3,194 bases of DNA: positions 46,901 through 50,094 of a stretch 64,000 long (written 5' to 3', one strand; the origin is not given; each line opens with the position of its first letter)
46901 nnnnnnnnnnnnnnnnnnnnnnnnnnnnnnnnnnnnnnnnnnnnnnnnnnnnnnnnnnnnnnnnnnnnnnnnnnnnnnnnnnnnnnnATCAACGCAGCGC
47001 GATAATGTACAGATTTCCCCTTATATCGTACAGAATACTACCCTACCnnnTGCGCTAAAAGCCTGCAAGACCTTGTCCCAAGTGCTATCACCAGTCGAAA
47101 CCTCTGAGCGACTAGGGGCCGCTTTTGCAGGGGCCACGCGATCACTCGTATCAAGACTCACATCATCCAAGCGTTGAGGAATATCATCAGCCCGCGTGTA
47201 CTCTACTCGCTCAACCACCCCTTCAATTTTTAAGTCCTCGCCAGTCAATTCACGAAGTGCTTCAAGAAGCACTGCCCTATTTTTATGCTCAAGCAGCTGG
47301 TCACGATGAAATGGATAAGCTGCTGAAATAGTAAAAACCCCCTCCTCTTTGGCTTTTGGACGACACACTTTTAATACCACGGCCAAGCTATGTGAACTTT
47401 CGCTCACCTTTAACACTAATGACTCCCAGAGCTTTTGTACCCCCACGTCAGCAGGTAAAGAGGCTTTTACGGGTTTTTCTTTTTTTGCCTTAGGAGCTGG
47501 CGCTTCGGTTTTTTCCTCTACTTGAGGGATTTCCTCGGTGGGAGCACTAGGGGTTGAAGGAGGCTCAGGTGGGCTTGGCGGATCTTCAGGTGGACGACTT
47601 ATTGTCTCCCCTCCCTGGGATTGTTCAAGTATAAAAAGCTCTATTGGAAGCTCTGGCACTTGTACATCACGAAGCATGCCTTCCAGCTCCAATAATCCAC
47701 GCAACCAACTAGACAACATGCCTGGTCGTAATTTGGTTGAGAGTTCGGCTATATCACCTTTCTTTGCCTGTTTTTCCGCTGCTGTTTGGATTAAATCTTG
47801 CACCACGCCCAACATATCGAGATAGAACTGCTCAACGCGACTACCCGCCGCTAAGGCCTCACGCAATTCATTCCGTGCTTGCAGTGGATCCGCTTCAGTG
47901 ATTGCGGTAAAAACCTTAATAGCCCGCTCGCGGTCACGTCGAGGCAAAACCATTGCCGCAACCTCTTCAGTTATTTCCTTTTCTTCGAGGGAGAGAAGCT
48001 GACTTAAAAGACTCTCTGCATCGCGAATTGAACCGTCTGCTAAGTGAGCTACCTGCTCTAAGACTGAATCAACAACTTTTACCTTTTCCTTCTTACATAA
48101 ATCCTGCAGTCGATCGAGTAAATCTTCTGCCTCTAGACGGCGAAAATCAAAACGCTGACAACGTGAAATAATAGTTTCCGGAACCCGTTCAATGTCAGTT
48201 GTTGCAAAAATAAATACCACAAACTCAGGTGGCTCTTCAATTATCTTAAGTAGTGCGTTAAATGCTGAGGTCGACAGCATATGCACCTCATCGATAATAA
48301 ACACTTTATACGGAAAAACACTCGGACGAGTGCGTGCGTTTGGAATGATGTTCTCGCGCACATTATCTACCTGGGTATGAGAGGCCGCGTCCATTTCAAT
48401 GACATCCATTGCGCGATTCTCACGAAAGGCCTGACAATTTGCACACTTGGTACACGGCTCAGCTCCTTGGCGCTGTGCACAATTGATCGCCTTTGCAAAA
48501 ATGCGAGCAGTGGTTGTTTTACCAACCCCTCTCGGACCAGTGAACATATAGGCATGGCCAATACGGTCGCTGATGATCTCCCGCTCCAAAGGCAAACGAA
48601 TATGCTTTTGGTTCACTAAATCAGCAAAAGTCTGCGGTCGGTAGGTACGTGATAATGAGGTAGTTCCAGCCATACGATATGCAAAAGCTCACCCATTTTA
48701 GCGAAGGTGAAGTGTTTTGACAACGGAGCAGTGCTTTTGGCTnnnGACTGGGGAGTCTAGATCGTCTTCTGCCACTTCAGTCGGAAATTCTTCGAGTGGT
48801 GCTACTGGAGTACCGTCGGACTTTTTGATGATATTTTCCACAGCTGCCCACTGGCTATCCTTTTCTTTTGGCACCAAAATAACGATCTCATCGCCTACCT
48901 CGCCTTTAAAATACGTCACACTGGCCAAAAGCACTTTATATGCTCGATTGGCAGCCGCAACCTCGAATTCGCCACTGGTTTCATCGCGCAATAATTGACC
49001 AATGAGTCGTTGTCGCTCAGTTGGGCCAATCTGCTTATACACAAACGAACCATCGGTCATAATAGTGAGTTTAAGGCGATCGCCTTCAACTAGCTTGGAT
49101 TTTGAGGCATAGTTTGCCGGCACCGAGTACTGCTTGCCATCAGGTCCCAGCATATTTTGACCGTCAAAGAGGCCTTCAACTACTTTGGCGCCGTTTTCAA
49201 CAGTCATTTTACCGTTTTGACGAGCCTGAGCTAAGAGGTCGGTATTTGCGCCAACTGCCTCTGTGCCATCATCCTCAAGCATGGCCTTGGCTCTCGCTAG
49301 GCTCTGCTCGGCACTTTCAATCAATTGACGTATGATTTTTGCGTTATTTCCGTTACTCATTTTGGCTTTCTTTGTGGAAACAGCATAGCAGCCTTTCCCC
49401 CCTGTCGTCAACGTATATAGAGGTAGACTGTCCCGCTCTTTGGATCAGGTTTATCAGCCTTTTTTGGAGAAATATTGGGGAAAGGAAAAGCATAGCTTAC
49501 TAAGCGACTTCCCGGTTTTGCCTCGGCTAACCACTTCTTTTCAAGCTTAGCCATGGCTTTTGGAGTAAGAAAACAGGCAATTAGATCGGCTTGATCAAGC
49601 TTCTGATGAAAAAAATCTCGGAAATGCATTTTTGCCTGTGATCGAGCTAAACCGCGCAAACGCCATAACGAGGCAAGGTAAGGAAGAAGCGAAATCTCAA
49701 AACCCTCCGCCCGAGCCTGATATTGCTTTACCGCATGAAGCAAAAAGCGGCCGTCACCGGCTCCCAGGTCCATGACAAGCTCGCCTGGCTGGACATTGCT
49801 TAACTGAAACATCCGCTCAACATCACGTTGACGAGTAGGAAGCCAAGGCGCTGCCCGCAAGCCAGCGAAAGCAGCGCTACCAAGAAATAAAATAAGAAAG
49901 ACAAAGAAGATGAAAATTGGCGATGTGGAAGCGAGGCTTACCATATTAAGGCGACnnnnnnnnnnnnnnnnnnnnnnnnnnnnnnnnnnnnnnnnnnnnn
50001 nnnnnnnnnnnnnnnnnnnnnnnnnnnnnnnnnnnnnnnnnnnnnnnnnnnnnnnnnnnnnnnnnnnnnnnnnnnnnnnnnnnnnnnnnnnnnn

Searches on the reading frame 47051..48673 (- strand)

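Call 21: search_protein_families(library=pfam, proteins=[window:47051-48673:-], max_evalue=0.001)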
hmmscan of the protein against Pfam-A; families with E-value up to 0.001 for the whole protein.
window:47051-48673:- (541 aa): 10 families
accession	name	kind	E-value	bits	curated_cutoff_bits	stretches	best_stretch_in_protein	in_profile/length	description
PF13177.12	DNA_pol3_delta2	-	7.8e-41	140.2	27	1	27-180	7-160/161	DNA polymerase III, delta subunit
PF00004.35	AAA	-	1.8e-13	51.5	21.2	1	43-175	2-126/131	ATPase family associated with various cellular activities (AAA)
PF13401.12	AAA_22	-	9.1e-08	32.9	27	1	43-162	9-127/130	AAA domain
PF07728.20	AAA_5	-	1.9e-07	31.6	22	1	43-147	3-92/139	AAA domain (dynein-related subfamily)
PF22608.2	DNAX_ATPase_lid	-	2.5e-06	27.6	27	1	187-226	4-43/49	DNA polymerase III clamp loader subunit, ATPase lid domain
PF13604.12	AAA_30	-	9.7e-06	25.9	27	1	43-153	22-120/191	AAA domain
PF05496.18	RuvB_N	-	1.1e-05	25.7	27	1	12-76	2-70/159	Holliday junction DNA helicase RuvB P-loop domain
PF13245.12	AAA_19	-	1.3e-05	25.8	25.1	1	41-148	13-117/134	AAA domain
PF21960.2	RCF1-5-like_lid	-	0.00013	22.3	27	1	188-219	2-34/43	RCF1/5-like, AAA+ ATPase lid domain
PF13173.12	AAA_14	-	0.00019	21.9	27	1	41-155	4-95/129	AAA domain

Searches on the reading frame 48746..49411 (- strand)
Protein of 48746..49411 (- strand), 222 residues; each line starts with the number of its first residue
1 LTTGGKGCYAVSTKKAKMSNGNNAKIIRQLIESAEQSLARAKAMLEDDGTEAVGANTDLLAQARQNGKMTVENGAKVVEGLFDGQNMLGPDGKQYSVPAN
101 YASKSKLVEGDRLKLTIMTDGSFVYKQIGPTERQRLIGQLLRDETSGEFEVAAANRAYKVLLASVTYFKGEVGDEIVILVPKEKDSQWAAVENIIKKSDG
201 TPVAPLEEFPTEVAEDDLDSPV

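Call 40: search_protein_families(library=pfam, proteins=[window:48746-49411:-], max_evalue=0.001)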
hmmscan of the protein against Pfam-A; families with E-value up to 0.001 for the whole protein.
window:48746-49411:- (222 aa): 0 families

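Call 70: search_protein_families(library=pfam, proteins=[window:48746-49411:-], max_evalue=0.1)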
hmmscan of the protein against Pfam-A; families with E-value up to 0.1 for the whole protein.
window:48746-49411:- (222 aa): 1 family
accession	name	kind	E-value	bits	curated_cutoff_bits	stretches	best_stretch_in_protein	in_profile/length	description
PF18141.7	UPF1_1B_dom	-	0.019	15.4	28.5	0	168-200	32-64/93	RNA helicase UPF1, 1B domain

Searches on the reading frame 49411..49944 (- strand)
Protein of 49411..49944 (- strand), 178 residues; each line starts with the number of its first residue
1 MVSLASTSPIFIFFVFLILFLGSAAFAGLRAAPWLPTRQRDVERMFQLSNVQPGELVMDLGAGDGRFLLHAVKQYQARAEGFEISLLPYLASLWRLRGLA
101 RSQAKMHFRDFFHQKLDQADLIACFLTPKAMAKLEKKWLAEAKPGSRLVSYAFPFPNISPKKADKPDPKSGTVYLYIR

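Call 40: search_protein_families(library=pfam, proteins=[window:49411-49944:-], max_evalue=0.001)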
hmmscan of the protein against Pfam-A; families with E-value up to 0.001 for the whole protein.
window:49411-49944:- (178 aa): 2 families
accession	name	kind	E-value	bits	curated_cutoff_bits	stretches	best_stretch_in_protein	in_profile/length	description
PF13489.12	Methyltransf_23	-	0.00036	20.7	27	1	52-125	21-88/164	Methyltransferase domain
PF02353.26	CMAS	-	0.00063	19.6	27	1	40-85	49-94/273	Mycolic acid cyclopropane synthetase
